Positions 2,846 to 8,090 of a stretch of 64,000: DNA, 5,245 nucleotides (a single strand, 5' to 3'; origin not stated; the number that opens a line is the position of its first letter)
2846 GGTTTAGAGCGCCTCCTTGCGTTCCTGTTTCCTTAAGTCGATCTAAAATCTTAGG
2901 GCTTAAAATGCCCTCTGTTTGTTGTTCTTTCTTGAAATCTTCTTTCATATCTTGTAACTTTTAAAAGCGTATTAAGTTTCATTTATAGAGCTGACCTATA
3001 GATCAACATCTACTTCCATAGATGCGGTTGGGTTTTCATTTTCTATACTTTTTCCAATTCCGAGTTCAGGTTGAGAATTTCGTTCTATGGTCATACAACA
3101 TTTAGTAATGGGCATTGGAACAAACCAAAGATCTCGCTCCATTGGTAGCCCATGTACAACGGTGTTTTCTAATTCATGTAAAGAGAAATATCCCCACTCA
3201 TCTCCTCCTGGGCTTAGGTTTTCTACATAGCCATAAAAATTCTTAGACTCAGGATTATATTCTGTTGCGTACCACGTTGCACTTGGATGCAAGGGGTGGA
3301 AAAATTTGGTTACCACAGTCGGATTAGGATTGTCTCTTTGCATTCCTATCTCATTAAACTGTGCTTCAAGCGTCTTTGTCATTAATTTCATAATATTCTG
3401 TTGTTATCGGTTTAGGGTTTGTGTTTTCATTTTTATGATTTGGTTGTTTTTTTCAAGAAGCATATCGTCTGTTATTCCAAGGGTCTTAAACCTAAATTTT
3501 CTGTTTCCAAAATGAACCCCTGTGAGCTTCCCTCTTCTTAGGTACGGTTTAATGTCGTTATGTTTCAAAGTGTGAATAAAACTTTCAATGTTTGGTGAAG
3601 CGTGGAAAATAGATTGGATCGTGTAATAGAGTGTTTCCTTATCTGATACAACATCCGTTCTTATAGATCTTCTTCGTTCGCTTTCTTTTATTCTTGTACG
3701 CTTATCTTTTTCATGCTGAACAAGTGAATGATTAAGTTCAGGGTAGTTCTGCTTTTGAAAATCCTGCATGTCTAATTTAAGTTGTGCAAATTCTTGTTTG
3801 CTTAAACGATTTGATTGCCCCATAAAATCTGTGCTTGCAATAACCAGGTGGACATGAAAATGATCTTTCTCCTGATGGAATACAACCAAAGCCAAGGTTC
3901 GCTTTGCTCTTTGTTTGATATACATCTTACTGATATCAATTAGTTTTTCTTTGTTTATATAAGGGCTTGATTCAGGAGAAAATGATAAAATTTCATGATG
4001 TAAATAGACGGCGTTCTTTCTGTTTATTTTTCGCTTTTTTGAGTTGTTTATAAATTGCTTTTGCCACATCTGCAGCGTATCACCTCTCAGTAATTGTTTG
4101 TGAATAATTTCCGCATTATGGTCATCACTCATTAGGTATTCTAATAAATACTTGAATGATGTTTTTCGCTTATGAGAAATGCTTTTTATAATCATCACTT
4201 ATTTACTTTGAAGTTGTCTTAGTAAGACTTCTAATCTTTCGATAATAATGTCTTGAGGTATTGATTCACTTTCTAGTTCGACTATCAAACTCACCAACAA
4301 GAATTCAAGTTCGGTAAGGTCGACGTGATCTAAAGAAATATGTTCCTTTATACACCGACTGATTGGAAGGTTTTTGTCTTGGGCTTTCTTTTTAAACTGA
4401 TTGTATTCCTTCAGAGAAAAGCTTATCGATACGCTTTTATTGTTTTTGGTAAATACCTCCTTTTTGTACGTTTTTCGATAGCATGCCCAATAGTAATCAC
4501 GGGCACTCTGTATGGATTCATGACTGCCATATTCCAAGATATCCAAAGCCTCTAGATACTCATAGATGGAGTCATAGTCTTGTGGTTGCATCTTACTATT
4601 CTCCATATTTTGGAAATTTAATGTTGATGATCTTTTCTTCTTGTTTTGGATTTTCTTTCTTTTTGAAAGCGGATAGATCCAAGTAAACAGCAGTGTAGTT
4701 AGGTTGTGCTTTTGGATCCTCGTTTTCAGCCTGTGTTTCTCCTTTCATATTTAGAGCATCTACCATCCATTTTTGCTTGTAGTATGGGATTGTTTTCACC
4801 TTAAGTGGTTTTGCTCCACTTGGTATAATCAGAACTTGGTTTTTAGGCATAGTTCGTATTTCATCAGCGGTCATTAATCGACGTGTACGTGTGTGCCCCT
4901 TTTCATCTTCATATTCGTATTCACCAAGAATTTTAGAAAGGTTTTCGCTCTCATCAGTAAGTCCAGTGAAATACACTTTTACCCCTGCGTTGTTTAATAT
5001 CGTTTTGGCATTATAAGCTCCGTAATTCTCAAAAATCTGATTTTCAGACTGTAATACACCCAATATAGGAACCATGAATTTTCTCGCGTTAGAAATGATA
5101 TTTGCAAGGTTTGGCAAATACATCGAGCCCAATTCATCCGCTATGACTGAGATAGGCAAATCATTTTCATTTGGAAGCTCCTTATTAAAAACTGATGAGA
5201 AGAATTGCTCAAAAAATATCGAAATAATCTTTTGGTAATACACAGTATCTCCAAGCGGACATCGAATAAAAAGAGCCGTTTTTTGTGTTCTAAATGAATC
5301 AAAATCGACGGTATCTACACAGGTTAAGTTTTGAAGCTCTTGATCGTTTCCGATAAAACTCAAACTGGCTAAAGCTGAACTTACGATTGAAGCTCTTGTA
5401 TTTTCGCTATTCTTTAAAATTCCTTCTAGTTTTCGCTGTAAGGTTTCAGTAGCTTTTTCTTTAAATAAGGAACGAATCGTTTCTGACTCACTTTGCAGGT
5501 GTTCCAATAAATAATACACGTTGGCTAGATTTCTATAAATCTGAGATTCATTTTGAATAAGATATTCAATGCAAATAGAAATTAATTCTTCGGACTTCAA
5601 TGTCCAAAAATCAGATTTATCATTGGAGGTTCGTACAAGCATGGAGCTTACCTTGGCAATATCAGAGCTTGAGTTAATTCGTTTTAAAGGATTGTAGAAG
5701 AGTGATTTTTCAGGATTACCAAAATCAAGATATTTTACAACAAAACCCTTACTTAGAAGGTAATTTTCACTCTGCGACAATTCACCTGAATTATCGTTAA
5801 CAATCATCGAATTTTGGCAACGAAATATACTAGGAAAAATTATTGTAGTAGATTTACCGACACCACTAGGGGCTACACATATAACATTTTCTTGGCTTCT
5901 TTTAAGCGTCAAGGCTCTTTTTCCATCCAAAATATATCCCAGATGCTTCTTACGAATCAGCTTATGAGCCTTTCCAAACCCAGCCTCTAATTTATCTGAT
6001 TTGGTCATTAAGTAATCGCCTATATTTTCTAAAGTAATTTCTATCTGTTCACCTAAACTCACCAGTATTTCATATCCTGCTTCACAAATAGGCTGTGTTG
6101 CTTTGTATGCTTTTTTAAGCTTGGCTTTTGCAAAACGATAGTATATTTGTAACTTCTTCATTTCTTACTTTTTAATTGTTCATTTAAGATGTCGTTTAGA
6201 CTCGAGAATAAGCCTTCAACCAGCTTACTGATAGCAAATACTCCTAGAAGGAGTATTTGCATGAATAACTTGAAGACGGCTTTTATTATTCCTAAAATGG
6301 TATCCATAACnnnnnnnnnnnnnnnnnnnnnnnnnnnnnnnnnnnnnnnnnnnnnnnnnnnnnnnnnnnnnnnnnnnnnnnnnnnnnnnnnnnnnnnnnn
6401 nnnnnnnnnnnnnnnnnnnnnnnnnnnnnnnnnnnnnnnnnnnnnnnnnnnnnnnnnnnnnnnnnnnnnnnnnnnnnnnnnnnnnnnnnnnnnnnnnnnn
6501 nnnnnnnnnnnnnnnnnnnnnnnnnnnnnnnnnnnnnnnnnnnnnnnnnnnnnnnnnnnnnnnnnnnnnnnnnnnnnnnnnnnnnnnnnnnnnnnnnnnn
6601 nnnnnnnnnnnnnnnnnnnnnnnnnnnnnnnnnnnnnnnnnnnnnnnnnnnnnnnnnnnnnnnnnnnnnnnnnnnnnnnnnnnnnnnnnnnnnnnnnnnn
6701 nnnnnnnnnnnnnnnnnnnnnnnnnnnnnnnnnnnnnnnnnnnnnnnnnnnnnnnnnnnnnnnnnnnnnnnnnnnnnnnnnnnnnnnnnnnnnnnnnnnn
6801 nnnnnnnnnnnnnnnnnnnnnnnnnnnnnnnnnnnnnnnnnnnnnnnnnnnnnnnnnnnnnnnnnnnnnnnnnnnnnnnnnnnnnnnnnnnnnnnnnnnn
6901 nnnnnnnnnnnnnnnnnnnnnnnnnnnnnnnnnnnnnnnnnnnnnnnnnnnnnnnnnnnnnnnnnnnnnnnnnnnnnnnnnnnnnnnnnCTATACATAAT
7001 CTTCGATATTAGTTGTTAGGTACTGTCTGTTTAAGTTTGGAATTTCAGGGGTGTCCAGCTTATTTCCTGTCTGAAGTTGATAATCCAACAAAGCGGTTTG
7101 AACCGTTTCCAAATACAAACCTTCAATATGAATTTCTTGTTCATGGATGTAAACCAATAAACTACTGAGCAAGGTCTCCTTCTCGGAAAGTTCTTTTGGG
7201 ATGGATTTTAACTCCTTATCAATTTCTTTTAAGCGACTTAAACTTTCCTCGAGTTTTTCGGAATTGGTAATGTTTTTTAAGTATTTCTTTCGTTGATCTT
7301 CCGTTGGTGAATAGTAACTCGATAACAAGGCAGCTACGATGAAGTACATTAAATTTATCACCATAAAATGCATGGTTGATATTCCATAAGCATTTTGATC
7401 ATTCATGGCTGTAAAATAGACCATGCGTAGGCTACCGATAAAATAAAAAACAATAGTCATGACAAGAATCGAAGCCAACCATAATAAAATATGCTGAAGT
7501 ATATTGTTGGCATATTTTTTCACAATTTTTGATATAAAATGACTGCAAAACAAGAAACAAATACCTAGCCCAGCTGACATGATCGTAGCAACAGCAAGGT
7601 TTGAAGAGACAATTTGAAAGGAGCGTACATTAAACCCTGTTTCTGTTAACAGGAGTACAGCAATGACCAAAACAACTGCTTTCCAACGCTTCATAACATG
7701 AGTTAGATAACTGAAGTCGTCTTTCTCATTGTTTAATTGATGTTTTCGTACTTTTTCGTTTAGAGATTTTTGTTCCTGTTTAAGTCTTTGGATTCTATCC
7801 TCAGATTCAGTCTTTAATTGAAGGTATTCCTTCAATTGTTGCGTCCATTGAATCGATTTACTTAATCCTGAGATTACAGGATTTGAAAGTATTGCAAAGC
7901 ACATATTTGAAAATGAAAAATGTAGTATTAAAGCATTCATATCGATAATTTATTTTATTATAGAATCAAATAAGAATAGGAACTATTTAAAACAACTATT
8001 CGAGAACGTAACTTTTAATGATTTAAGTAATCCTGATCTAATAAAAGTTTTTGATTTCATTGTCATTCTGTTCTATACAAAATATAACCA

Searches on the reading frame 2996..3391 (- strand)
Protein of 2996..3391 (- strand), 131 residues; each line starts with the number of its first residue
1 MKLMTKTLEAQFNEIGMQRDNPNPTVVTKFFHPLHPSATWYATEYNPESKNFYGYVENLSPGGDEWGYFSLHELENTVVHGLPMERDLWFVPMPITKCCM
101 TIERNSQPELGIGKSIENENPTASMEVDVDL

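Call 41: search_protein_families(library=pfam, proteins=[window:2996-3391:-], max_evalue=0.01)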
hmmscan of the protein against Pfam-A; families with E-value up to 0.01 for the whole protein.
window:2996-3391:- (131 aa): 1 family
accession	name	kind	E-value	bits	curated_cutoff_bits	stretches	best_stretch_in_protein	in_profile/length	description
PF11171.13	DUF2958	-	1.2e-09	38.9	21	1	6-92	4-93/111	Protein of unknown function (DUF2958)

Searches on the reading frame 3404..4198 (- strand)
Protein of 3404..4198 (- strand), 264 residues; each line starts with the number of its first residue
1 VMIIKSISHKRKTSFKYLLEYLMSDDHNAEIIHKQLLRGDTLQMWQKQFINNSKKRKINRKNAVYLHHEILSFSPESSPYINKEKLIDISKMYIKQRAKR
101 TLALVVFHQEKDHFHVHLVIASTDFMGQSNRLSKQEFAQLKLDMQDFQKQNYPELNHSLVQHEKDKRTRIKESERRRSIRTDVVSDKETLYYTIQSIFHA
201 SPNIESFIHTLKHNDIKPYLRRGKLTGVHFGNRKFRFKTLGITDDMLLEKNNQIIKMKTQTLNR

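Call 40: search_protein_families(library=pfam, proteins=[window:3404-4198:-], max_evalue=0.01)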
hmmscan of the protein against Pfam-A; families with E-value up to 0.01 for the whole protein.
window:3404-4198:- (264 aa): 1 family
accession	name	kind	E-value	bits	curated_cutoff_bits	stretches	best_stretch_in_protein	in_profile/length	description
PF03432.20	Relaxase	-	1.8e-12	48.1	24.6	1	21-141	1-120/132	MobA/VirD2-like, nuclease domain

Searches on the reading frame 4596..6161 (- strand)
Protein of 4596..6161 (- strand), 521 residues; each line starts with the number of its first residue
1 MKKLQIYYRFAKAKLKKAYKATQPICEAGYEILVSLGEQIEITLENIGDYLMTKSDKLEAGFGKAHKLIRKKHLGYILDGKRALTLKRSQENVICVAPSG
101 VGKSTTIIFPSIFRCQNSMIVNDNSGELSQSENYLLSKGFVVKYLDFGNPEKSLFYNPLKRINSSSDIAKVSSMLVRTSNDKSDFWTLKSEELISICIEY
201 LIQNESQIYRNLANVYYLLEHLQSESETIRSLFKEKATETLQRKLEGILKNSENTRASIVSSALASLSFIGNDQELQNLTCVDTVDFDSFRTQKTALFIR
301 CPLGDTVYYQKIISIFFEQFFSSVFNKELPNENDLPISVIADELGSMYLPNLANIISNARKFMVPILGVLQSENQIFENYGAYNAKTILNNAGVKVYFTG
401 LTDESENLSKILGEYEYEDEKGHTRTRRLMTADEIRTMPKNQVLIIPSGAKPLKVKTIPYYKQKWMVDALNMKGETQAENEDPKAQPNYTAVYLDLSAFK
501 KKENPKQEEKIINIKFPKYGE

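Call 40: search_protein_families(library=pfam, proteins=[window:4596-6161:-], max_evalue=0.01)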
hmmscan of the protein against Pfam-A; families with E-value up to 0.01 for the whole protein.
window:4596-6161:- (521 aa): 3 families
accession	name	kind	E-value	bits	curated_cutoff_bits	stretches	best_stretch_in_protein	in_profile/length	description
PF02534.20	T4SS-DNA_transf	-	2.5e-43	149.1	20.1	1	78-473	33-458/468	Type IV secretory system Conjugative DNA transfer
PF12696.13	TraG-D_C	-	6.5e-16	58.8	22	1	336-440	1-126/126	TraM recognition site of TraD and TraG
PF10412.15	TrwB_AAD_bind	-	4.2e-14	52.7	20.5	1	87-423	12-334/387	Type IV secretion-system coupling protein DNA-binding domain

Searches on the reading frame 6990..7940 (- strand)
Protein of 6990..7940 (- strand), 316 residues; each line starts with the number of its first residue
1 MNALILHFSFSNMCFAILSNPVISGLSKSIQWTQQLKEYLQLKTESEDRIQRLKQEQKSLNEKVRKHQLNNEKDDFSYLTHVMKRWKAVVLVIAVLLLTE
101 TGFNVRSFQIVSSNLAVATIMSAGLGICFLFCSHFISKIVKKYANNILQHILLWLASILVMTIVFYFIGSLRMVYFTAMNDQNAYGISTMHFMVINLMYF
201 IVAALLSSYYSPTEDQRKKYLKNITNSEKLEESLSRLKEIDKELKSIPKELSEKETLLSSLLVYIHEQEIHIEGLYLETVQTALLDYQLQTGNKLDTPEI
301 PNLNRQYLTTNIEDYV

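Call 40: search_protein_families(library=pfam, proteins=[window:6990-7940:-], max_evalue=0.01)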
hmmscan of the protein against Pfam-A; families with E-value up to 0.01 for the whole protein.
window:6990-7940:- (316 aa): 2 families
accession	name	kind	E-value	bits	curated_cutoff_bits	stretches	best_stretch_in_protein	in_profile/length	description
PF02632.19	BioY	-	0.0064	16.9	25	1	82-208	19-136/140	BioY family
PF13476.12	AAA_23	-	0.0097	17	27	0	214-255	156-197/201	AAA domain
